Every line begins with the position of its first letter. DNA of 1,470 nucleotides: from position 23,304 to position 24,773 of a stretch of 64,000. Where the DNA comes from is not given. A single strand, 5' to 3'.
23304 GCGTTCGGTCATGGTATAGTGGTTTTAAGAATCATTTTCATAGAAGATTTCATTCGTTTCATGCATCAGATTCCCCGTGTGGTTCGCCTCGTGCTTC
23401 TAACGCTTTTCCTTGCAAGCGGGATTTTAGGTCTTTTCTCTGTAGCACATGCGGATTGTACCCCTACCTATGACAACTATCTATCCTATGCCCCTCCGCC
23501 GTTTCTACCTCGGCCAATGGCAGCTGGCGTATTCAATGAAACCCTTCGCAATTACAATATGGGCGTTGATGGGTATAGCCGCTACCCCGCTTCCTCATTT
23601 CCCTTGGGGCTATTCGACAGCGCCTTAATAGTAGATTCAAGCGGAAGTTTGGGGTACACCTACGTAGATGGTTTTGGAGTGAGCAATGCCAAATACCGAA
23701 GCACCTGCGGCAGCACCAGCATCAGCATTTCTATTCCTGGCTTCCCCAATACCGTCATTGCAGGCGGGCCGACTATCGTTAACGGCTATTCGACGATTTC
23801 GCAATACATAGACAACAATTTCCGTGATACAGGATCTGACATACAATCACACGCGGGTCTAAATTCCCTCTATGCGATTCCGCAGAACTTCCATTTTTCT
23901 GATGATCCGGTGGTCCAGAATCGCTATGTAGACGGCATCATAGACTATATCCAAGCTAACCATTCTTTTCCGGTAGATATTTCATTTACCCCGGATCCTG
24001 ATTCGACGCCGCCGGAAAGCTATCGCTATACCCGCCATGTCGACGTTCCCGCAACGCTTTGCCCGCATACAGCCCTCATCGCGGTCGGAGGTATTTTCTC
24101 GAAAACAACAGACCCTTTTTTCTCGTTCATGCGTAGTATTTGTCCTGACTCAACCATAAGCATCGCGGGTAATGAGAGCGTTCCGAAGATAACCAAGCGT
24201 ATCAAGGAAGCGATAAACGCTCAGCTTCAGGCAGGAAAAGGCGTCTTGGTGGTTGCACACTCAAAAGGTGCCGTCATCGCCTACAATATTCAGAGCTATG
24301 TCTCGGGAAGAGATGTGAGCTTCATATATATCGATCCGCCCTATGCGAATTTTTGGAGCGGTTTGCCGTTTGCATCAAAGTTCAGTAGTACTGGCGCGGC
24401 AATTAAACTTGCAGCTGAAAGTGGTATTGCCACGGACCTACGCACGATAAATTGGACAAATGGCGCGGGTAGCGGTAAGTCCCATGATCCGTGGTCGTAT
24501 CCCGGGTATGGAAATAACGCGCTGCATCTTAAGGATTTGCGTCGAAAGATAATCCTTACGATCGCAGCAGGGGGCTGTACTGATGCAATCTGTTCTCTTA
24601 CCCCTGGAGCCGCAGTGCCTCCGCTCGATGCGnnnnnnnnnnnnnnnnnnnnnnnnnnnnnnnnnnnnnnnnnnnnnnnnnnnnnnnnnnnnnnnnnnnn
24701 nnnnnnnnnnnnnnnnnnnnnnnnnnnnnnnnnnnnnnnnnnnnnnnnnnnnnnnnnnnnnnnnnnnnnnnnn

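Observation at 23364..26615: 1084-aa surface protein combining a lipase-type serine-hydrolase domain with Ig/IPT repeats and an SH3b-like C-terminus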

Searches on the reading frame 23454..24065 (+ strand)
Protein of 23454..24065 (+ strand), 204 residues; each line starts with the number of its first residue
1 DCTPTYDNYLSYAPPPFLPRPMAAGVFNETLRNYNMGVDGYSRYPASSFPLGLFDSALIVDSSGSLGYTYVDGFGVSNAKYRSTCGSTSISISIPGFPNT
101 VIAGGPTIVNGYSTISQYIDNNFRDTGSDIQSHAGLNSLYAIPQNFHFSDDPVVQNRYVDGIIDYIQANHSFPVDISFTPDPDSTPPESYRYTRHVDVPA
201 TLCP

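Call 13: search_protein_families(library=pfam, proteins=[window:23454-24065:+], max_evalue=10)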
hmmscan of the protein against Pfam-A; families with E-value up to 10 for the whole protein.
seq(204 aa): 0 families

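Call 83: search_solved_structures(query=window:23454-24059:+, max_evalue=10)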
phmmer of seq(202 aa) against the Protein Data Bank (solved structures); distinct sequences matched with E-value up to 10: 1.
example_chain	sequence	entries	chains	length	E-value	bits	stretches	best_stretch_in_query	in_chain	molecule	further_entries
4kav_A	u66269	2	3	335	1.2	12.2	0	55-91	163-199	YhbX/YhjW/YijP/YjdB family protein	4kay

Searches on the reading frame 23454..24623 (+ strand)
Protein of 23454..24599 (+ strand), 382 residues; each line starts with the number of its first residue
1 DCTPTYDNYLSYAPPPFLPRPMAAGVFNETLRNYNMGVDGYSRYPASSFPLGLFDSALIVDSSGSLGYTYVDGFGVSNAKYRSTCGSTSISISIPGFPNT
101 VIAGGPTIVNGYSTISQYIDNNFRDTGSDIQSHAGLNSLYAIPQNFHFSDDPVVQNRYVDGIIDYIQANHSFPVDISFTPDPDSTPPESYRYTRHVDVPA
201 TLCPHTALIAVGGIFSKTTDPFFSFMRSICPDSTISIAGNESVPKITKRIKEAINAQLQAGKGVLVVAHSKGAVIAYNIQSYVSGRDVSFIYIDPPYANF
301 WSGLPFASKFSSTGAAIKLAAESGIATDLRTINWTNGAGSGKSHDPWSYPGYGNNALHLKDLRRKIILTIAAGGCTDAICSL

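Call 7: find_homologous_proteins(query=window:23454-24599:+, max_evalue=0.01)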
Query seq(382 aa): 3496 candidates shared short words with the query, none scored E <= 0.01.

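Call 68: predict_structure(alignment_id=A8)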
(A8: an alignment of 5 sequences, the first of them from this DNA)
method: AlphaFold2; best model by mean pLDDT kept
length: 390 residues; sequences in the alignment: 5
mean_pLDDT: 40.2   pTM: 0.40
mean pLDDT of the five models: 40.2, 38.1, 36.0, 35.3, 32.5
residues with pLDDT >= 90: 0; 70-90: 25; 50-70: 57; < 50: 308
segments of 3 or more residues with pLDDT < 50: 1-159, 165-204, 214-222, 227-229, 295-360, 362-364, 366-390
pLDDT, mean of each block of 10 residues (from residue 1): 29 28 23 23 24 25 28 26 29 28 26 40 31 25 35 44 48 41 39 36 54 43 48 58 69 81 68 64 68 49 36 42 33 36 38 44 48 34 28
secondary structure, 60 per line:
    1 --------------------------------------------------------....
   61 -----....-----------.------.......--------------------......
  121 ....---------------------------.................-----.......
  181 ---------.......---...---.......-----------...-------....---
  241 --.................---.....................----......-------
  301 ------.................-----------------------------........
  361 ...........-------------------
elements in order: E57-60 E66-69 E88-94 H115-124 H152-168 E174-180 E190-196 E206-212 E234-237 H243-259 E263-269 H270-283 E288-293 H307-323 H353-371
